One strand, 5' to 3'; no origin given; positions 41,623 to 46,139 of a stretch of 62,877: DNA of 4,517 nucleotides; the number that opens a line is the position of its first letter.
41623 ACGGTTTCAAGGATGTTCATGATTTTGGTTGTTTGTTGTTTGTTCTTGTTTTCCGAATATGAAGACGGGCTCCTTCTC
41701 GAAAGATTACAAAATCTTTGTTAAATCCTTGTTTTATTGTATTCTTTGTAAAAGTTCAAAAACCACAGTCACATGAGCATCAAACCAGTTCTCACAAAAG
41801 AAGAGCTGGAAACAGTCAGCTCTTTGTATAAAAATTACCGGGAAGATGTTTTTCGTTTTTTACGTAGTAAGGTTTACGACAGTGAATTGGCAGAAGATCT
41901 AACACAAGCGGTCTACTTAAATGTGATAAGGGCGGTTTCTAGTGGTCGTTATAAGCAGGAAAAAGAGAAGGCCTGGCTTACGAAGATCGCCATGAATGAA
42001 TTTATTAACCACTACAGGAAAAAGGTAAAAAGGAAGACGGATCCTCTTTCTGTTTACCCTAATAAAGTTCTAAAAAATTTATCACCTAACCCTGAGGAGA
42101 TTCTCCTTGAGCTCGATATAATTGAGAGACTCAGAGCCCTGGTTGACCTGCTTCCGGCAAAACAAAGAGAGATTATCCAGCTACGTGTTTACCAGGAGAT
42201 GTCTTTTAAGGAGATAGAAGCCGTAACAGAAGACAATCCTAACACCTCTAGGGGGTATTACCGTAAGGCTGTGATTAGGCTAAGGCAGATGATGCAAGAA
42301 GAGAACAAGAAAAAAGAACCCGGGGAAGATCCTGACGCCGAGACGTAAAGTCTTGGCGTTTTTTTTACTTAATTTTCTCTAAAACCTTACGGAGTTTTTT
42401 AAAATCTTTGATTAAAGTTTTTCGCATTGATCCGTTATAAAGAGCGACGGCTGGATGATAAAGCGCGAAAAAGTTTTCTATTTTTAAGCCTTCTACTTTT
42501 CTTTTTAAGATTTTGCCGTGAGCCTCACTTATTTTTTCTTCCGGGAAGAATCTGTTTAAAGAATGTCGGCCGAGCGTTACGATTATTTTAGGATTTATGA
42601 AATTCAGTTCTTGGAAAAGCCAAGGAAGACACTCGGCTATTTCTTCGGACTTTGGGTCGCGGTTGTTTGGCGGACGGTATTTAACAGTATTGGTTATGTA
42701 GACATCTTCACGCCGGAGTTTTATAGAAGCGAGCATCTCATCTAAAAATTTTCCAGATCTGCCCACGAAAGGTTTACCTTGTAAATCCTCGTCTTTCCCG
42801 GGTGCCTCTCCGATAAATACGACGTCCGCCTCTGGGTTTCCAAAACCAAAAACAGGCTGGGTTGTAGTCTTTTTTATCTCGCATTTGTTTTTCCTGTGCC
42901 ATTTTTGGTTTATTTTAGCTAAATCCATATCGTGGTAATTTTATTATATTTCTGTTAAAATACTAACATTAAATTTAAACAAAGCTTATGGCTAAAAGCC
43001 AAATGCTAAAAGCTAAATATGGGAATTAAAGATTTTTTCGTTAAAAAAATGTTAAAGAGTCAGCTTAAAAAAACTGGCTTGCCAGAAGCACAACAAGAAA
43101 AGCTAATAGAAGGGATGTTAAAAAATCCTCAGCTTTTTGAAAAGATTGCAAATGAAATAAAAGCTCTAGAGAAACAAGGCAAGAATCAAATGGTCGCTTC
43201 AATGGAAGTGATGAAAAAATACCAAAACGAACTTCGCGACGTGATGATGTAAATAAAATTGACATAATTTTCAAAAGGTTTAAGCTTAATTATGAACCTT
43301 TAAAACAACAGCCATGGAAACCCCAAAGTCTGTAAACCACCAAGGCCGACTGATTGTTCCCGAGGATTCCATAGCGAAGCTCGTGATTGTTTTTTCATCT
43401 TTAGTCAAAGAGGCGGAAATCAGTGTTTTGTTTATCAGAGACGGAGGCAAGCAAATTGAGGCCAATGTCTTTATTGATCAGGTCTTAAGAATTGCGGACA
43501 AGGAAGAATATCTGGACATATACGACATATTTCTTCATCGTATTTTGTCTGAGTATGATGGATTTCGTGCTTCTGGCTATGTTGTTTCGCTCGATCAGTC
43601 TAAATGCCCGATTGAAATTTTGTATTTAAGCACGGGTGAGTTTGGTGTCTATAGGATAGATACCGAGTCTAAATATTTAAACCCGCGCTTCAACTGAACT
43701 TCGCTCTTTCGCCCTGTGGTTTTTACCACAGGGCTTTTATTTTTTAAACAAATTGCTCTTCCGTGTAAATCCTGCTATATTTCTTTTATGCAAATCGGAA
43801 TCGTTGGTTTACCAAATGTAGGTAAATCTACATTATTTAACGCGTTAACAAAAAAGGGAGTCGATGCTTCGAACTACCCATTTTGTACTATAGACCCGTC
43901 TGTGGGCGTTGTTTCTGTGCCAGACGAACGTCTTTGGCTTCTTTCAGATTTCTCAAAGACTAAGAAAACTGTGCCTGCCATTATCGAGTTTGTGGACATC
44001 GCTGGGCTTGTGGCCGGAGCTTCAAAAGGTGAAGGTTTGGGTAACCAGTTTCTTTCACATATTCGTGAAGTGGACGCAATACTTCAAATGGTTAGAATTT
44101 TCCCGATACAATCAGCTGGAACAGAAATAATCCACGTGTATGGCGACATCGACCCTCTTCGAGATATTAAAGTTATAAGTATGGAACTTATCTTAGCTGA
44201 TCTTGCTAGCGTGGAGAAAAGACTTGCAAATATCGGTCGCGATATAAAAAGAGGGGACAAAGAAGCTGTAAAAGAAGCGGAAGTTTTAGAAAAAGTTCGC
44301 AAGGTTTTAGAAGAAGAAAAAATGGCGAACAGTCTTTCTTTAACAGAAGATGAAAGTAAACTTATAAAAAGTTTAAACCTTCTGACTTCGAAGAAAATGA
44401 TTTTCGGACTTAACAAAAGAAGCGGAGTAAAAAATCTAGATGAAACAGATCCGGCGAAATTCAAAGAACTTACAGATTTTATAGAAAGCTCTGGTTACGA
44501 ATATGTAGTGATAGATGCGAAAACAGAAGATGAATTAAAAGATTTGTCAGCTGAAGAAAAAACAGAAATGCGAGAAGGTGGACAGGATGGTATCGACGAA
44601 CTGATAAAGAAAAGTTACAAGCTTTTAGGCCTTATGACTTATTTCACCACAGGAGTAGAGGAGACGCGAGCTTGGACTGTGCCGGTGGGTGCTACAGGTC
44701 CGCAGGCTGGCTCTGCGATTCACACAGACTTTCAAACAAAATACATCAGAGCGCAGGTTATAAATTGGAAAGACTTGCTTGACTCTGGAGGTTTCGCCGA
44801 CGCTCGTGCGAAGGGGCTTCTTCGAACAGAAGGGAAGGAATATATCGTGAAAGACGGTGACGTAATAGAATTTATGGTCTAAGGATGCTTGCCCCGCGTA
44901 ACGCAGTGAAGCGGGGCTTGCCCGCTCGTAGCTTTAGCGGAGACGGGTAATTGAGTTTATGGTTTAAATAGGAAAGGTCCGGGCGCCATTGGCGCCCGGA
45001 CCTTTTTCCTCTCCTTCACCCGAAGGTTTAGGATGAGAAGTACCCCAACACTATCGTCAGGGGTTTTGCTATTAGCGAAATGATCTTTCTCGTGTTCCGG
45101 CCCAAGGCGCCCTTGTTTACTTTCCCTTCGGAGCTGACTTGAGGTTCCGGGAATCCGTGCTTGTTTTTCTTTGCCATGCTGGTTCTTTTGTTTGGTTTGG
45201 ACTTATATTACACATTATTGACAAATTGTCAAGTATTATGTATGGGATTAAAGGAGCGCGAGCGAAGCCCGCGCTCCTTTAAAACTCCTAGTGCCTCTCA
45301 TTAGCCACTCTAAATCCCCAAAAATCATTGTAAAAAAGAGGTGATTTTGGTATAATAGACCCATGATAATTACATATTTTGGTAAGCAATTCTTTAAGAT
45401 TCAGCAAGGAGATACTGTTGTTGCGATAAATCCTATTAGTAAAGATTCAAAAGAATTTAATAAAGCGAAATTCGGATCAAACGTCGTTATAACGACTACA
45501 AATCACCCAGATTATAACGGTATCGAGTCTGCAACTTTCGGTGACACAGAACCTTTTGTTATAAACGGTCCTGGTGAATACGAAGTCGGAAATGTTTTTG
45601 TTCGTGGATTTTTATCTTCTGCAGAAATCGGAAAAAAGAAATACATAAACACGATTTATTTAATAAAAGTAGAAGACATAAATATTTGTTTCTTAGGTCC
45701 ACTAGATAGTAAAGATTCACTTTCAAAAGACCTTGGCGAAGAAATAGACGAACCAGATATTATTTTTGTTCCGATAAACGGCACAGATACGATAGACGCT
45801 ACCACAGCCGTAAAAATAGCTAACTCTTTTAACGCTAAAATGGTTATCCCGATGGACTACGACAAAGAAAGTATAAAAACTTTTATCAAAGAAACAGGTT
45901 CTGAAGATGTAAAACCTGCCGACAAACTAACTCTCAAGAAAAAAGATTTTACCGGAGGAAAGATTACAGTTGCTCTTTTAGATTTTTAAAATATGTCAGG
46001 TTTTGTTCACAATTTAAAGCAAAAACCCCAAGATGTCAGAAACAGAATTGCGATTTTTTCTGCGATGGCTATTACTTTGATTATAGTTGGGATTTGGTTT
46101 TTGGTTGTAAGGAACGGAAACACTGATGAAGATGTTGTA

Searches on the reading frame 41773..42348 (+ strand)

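Call 7: search_protein_families(library=pfam, proteins=[window:41773-42348:+], max_evalue=0.001)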
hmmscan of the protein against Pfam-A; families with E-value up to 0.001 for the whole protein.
window:41773-42348:+ (191 aa): 3 families
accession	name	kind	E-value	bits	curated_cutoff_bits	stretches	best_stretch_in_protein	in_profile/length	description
PF04542.20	Sigma70_r2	-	6.3e-14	52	24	1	18-85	1-69/71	Sigma-70 region 2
PF08281.18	Sigma70_r4_2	-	1.1e-07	31.8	25.7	1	118-169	2-53/54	Sigma-70, region 4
PF04545.22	Sigma70_r4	-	0.00017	21.4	24.1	1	126-148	4-26/50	Sigma-70, region 4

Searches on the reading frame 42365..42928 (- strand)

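Call 7: search_protein_families(library=pfam, proteins=[window:42365-42928:-], max_evalue=0.001)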
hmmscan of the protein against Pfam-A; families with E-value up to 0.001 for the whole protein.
window:42365-42928:- (187 aa): 1 family
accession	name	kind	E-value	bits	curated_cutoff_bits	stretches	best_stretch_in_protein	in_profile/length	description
PF03167.25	UDG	-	1.2e-38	132.8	24.3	1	27-184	1-138/141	Uracil DNA glycosylase superfamily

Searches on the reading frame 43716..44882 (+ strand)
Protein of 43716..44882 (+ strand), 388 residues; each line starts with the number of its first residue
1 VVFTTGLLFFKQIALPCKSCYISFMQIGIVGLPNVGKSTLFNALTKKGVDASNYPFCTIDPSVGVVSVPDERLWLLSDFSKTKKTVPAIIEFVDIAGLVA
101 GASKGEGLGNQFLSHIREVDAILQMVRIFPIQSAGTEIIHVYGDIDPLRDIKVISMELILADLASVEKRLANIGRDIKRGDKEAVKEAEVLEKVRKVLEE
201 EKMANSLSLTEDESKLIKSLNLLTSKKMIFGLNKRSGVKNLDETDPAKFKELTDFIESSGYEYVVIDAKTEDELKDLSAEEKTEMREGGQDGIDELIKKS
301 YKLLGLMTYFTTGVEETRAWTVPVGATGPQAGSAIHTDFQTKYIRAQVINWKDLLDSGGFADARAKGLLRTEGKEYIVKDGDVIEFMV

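Call 7: search_protein_families(library=pfam, proteins=[window:43716-44882:+], max_evalue=0.001)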
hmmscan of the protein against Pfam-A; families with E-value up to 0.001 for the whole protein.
window:43716-44882:+ (388 aa): 3 families
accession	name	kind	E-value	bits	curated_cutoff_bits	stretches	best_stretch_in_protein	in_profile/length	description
PF06071.19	YchF-GTPase_C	-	1.8e-30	105.4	27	1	306-387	1-82/84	Protein of unknown function (DUF933)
PF01926.29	MMR_HSR1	-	2.4e-23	82.8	21.9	1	26-129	1-85/113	50S ribosome-binding GTPase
PF02421.24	FeoB_N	-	8.5e-09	35.6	27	1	26-72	2-48/156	Ferrous iron transport protein B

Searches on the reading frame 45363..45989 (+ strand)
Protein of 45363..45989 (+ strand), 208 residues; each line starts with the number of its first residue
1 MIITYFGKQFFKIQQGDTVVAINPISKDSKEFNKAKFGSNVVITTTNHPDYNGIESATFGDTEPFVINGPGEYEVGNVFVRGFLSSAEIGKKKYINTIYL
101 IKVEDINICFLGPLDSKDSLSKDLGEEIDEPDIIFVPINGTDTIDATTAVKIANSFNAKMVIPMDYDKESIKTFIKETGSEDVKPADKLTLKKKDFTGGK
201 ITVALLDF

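Call 8: search_protein_families(library=pfam, proteins=[window:45363-45989:+], max_evalue=0.001)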
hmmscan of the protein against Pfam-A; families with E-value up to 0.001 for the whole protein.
window:45363-45989:+ (208 aa): 1 family
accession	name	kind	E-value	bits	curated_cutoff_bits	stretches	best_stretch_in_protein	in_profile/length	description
PF13483.12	Lactamase_B_3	-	4e-25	89.1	24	1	3-164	2-159/160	Beta-lactamase superfamily domain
